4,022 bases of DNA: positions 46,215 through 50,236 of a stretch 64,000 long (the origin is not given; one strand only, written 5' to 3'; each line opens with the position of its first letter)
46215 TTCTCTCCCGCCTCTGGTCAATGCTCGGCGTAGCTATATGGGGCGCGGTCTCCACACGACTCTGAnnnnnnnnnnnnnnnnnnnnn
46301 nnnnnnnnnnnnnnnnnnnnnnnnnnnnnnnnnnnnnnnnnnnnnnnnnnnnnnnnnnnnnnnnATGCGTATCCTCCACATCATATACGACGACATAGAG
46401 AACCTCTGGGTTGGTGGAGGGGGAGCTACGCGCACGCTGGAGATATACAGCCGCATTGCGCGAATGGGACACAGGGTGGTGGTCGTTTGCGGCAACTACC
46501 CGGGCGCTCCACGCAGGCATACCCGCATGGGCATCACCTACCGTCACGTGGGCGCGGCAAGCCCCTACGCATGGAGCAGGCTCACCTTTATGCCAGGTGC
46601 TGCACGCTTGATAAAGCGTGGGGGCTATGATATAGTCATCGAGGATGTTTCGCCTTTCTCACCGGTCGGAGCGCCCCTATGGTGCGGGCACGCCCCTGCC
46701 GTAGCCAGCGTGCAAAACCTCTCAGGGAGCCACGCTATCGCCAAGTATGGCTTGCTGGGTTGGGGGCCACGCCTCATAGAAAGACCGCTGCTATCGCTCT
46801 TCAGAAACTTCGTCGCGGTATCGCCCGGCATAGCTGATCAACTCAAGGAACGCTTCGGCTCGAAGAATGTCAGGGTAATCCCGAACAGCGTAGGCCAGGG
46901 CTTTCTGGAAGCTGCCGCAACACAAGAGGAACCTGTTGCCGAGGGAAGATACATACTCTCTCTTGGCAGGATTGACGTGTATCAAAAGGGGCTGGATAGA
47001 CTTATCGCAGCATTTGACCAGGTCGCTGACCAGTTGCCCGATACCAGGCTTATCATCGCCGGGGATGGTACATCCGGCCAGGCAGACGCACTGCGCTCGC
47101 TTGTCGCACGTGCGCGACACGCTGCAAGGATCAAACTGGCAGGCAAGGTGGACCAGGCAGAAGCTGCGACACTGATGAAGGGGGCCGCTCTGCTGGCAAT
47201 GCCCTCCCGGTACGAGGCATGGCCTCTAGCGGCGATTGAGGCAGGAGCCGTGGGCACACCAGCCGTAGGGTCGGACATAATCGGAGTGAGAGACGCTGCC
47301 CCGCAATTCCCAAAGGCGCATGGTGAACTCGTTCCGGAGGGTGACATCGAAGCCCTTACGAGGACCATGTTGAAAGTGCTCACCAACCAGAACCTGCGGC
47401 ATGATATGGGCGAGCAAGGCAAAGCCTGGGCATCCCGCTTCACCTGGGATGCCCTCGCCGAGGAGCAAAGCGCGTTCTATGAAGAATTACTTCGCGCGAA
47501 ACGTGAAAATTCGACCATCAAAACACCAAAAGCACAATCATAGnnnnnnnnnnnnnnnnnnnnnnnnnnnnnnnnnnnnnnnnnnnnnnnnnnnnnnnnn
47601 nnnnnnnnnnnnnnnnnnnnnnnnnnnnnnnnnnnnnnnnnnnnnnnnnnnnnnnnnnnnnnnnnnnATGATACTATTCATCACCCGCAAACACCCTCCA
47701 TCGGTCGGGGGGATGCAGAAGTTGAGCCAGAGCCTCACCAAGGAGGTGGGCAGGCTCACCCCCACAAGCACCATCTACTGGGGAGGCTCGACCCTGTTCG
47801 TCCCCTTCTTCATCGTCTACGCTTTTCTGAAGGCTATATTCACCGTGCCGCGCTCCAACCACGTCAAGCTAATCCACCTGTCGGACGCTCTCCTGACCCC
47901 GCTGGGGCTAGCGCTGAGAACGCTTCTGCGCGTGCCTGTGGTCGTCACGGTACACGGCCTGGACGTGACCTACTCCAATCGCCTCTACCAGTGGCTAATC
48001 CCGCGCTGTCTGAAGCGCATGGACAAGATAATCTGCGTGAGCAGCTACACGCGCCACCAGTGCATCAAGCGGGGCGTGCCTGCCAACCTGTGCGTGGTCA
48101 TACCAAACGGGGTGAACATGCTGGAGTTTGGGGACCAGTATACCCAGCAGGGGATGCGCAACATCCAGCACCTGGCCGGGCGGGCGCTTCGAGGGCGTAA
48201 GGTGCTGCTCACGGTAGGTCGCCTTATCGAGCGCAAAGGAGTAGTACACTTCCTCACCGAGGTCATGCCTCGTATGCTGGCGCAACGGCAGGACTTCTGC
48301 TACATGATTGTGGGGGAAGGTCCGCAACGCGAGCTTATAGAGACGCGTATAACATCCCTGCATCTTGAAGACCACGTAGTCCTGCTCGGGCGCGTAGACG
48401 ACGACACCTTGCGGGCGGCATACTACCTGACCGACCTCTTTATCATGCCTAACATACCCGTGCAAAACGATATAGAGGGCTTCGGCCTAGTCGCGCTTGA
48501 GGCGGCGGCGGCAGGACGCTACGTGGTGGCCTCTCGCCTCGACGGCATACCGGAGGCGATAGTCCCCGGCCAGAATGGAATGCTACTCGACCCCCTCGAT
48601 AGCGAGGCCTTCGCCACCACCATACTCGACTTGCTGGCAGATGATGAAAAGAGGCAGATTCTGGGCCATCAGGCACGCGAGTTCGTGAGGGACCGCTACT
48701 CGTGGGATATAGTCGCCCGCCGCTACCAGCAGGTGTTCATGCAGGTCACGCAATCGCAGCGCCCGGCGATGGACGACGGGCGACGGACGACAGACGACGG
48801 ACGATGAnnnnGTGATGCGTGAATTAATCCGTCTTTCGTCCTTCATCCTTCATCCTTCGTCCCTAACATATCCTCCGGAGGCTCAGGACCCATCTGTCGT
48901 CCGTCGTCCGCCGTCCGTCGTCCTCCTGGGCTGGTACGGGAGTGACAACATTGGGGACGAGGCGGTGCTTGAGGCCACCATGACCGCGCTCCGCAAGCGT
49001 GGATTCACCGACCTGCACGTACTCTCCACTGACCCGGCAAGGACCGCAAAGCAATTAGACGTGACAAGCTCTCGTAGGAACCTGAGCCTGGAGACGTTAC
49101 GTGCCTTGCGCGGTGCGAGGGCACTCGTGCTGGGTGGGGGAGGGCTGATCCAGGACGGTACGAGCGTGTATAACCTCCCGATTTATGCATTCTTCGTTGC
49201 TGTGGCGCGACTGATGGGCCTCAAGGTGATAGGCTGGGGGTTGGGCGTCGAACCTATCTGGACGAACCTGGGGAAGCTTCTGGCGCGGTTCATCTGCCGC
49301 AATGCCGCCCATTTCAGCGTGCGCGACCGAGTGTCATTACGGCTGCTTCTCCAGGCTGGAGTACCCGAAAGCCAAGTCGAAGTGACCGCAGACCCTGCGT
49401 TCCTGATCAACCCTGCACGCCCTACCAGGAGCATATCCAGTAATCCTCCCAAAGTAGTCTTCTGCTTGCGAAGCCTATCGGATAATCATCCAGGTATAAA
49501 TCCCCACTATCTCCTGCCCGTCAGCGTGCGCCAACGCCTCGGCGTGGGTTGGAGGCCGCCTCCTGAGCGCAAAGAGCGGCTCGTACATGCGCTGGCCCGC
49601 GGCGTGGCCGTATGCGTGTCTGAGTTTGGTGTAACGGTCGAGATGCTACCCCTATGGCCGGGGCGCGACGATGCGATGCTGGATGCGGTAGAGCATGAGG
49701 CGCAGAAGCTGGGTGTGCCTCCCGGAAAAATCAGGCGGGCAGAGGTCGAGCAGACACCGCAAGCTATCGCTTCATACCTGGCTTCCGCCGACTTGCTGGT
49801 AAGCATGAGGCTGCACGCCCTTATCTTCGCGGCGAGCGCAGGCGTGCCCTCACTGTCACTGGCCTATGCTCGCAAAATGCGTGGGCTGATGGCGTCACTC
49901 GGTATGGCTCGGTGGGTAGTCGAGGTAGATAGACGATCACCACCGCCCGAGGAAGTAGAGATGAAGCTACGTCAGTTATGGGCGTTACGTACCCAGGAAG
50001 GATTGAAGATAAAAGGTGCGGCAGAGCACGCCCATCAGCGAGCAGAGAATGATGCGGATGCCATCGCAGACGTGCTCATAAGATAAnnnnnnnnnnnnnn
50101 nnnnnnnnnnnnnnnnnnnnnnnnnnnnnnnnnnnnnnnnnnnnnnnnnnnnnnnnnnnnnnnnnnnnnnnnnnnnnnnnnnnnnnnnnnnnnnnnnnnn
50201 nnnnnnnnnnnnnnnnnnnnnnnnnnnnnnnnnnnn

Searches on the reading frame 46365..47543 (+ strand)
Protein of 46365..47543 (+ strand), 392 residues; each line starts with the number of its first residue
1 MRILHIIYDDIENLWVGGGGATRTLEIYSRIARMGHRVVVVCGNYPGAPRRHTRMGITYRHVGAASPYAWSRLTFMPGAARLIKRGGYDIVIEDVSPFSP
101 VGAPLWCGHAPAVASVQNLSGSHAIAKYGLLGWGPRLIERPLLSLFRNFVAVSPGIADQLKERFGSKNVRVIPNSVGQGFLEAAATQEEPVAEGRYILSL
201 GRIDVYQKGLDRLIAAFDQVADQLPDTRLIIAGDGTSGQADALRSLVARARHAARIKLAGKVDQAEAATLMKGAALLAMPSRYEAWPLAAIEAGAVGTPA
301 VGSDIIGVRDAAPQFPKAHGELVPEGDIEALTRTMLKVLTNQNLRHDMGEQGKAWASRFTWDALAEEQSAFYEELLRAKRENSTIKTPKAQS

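Call 69: search_protein_families(library=pfam, proteins=[window:46365-47543:+], max_evalue=0.00001)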
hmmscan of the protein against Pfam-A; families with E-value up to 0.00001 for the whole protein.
window:46365-47543:+ (392 aa): 5 families
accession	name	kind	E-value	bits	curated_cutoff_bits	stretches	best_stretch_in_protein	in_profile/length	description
PF00534.26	Glycos_transf_1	-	1.3e-29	103.4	26.4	1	192-355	13-172/172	Glycosyl transferases group 1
PF13692.12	Glyco_trans_1_4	-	3.3e-25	89.4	27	1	195-341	2-142/142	Glycosyl transferases group 1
PF13439.12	Glyco_transf_4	-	1.2e-19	71.5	28.5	1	18-176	2-166/170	Glycosyltransferase Family 4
PF13579.12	Glyco_trans_4_4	-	5.6e-16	59.7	29.7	1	18-174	1-157/158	Glycosyl transferase 4-like domain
PF20706.3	GT4-conflict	-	1.8e-15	57.3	26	1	139-365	140-382/385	Family 4 Glycosyltransferase in conflict systems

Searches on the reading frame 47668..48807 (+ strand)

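Call 69: search_protein_families(library=pfam, proteins=[window:47668-48807:+], max_evalue=0.00001)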
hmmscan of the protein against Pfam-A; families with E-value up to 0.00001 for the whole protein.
window:47668-48807:+ (379 aa): 5 families
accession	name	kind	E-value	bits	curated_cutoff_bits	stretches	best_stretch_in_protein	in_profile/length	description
PF00534.26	Glycos_transf_1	-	5.8e-34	117.5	26.4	1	176-338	14-171/172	Glycosyl transferases group 1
PF13692.12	Glyco_trans_1_4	-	1.5e-33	116.5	27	1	177-325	1-142/142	Glycosyl transferases group 1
PF13439.12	Glyco_transf_4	-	1.9e-17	64.3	28.5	1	52-150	59-167/170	Glycosyltransferase Family 4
PF13579.12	Glyco_trans_4_4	-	1.7e-14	54.9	29.7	1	62-148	68-158/158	Glycosyl transferase 4-like domain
PF13524.12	Glyco_trans_1_2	-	1.7e-07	31.7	25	1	236-353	28-142/144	Glycosyl transferase-like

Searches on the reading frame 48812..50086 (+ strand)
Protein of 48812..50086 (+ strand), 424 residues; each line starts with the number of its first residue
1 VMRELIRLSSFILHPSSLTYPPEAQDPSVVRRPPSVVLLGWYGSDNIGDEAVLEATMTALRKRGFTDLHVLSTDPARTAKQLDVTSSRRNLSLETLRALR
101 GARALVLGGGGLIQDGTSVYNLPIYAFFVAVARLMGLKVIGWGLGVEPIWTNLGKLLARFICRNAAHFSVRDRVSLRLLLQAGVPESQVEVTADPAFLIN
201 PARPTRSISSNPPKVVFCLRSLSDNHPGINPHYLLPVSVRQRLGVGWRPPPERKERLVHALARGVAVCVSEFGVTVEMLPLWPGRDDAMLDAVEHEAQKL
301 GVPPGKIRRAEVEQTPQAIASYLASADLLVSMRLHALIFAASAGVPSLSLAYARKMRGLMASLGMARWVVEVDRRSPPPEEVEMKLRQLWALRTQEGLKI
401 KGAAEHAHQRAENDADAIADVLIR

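Call 69: search_protein_families(library=pfam, proteins=[window:48812-50086:+], max_evalue=0.00001)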
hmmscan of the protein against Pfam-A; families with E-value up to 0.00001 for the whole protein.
window:48812-50086:+ (424 aa): 1 family
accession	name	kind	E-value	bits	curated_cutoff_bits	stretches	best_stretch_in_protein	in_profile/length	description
PF04230.19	PS_pyruv_trans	-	2.3e-39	136.4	25.3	1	46-352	1-278/280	Polysaccharide pyruvyl transferase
